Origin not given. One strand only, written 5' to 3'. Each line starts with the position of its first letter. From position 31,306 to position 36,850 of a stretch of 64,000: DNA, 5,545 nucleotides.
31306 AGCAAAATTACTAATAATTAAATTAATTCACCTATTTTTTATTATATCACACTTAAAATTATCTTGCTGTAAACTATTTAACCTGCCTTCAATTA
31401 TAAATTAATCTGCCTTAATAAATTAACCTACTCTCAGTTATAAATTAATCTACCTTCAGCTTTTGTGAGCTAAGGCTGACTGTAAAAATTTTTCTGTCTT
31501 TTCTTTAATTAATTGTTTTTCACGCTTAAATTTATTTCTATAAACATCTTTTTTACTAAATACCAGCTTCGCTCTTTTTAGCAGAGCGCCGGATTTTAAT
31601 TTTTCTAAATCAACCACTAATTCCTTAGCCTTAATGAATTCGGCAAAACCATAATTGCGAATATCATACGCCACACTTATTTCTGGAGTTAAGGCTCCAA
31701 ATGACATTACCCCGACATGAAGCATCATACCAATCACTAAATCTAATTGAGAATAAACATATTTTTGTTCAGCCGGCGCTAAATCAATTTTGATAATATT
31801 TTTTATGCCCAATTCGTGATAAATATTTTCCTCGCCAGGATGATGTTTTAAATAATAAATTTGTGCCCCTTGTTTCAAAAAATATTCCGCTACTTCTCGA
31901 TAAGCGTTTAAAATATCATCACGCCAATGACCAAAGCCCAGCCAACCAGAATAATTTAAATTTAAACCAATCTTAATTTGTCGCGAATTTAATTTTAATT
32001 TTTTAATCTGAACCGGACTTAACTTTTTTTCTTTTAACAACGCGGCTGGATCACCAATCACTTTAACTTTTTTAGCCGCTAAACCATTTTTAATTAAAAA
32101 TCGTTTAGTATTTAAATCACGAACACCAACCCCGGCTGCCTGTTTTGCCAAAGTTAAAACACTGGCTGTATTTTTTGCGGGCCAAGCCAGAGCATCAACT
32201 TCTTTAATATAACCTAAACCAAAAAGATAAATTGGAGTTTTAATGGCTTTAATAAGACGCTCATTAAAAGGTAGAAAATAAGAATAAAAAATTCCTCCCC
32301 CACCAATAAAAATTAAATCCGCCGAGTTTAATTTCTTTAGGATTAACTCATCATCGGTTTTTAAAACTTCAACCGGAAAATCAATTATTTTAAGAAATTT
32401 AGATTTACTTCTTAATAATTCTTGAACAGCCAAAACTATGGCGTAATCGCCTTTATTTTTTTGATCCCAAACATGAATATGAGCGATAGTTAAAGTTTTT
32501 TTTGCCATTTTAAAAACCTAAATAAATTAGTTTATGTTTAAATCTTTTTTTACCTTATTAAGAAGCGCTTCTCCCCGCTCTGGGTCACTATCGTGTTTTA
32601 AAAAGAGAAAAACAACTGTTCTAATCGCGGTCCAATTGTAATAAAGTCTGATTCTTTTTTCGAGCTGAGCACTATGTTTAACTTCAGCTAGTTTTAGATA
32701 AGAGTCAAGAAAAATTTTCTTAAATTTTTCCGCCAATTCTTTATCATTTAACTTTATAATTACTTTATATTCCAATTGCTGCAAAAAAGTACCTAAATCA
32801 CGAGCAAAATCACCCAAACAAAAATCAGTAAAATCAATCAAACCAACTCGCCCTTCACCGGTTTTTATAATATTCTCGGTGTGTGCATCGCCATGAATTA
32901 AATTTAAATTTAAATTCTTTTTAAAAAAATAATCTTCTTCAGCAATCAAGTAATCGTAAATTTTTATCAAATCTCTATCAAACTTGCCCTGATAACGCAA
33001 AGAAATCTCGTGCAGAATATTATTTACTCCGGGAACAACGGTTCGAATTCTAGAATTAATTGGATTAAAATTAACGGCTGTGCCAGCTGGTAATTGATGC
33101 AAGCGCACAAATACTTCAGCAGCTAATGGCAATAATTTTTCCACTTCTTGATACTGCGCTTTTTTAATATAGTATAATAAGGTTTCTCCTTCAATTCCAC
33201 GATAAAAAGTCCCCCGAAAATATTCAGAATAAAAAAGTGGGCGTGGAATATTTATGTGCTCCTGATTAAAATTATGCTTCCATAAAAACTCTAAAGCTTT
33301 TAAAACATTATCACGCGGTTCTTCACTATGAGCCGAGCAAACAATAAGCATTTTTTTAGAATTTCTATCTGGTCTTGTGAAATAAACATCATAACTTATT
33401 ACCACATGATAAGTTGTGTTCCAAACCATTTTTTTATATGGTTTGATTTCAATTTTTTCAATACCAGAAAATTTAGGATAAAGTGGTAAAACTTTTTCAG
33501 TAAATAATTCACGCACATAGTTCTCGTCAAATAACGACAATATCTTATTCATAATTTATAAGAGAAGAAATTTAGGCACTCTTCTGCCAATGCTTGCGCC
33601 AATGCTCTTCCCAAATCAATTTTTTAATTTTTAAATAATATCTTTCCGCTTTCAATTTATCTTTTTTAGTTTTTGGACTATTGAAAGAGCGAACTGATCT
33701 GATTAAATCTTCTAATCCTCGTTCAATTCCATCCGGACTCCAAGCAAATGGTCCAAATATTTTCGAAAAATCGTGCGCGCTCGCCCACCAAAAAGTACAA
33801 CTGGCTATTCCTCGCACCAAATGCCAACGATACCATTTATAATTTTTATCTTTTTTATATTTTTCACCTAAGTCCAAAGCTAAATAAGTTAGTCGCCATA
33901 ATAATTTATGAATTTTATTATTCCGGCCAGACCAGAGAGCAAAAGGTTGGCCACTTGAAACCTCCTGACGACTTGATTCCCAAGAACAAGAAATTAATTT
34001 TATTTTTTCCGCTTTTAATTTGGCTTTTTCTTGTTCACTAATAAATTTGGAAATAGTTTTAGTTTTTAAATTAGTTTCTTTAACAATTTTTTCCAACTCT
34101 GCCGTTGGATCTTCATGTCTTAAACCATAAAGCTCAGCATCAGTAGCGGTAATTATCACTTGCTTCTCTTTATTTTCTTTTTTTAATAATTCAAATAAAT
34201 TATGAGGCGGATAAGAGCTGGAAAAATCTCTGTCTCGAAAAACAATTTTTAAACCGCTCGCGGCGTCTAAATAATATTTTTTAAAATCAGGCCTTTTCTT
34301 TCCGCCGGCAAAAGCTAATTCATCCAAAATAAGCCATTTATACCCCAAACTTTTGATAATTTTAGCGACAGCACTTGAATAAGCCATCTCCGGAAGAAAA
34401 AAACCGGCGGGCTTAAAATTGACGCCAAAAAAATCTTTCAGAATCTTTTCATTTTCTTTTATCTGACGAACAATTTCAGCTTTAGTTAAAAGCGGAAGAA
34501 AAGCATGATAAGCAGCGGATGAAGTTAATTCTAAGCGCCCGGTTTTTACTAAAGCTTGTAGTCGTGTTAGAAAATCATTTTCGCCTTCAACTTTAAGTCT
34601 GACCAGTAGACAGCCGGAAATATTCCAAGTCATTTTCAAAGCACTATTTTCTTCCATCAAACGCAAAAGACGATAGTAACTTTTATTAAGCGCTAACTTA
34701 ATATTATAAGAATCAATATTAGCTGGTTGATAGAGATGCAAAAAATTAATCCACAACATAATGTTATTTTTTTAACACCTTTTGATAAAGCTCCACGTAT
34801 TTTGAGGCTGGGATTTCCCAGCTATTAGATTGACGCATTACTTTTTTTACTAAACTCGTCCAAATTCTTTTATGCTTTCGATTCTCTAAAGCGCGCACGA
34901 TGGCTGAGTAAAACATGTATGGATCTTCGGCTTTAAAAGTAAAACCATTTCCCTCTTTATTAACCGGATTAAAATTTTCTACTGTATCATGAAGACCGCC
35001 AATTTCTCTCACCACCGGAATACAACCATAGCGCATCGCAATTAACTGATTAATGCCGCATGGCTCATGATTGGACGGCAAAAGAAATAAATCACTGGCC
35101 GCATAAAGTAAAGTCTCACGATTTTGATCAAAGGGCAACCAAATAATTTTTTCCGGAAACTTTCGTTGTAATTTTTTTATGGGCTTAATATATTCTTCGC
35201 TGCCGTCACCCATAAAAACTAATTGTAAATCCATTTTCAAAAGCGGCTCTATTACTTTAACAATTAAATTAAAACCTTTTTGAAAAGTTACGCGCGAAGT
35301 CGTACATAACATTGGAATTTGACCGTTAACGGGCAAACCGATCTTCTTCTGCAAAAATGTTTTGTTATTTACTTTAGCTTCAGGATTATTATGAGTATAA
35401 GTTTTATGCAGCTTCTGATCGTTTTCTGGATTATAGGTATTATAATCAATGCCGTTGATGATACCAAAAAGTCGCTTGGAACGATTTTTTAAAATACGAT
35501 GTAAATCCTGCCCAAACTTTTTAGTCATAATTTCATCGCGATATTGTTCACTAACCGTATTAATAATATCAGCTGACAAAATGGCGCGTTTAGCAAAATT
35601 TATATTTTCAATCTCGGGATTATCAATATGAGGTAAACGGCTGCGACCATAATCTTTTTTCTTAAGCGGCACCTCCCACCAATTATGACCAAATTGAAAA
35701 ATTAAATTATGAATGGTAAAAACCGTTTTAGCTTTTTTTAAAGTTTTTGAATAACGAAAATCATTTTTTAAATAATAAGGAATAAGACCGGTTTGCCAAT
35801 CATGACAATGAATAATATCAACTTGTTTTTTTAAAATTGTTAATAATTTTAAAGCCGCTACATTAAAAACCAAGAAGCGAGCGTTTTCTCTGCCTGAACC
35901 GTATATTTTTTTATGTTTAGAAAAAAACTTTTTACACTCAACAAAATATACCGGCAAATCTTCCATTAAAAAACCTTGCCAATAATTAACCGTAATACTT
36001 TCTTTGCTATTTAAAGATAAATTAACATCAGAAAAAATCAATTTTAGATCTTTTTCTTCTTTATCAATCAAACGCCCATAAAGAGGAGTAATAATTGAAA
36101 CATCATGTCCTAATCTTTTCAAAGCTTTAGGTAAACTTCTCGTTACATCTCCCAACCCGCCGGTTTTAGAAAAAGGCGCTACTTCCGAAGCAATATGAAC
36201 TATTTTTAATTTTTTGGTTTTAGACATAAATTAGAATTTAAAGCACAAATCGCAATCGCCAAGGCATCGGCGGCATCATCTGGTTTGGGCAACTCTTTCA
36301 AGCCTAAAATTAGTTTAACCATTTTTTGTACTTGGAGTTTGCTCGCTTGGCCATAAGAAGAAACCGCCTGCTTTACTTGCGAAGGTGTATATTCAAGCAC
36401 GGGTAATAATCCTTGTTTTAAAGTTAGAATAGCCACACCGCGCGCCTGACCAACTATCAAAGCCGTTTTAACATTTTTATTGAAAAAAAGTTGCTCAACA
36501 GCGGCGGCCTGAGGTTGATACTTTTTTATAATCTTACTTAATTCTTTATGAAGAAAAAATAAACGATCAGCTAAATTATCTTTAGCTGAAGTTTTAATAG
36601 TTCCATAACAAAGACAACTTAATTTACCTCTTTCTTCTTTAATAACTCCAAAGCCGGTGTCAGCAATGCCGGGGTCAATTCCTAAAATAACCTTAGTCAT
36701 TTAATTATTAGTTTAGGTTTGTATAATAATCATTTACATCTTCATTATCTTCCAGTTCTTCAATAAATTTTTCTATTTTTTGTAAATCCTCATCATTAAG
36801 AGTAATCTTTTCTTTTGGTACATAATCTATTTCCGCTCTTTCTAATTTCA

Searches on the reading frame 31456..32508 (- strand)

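Call 47: search_protein_families(library=pfam, proteins=[window:31456-32508:-], max_evalue=0.00001)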
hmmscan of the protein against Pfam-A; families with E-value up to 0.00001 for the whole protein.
window:31456-32508:- (350 aa): 1 family
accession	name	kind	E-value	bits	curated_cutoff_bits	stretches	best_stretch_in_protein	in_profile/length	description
PF04230.19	PS_pyruv_trans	-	2.9e-24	86.9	25.3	1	18-282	1-279/280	Polysaccharide pyruvyl transferase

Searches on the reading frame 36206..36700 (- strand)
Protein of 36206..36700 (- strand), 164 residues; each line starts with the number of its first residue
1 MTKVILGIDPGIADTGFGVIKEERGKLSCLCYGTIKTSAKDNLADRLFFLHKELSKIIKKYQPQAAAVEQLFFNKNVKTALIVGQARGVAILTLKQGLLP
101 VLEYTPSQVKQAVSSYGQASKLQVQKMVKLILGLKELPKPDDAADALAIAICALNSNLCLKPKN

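Call 47: search_protein_families(library=pfam, proteins=[window:36206-36700:-], max_evalue=0.00001)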
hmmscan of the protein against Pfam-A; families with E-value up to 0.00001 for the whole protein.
window:36206-36700:- (164 aa): 1 family
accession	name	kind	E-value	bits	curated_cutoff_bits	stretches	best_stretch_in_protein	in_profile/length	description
PF02075.23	RuvC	-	1.9e-51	174.3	22.2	1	5-152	1-147/148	Crossover junction endodeoxyribonuclease RuvC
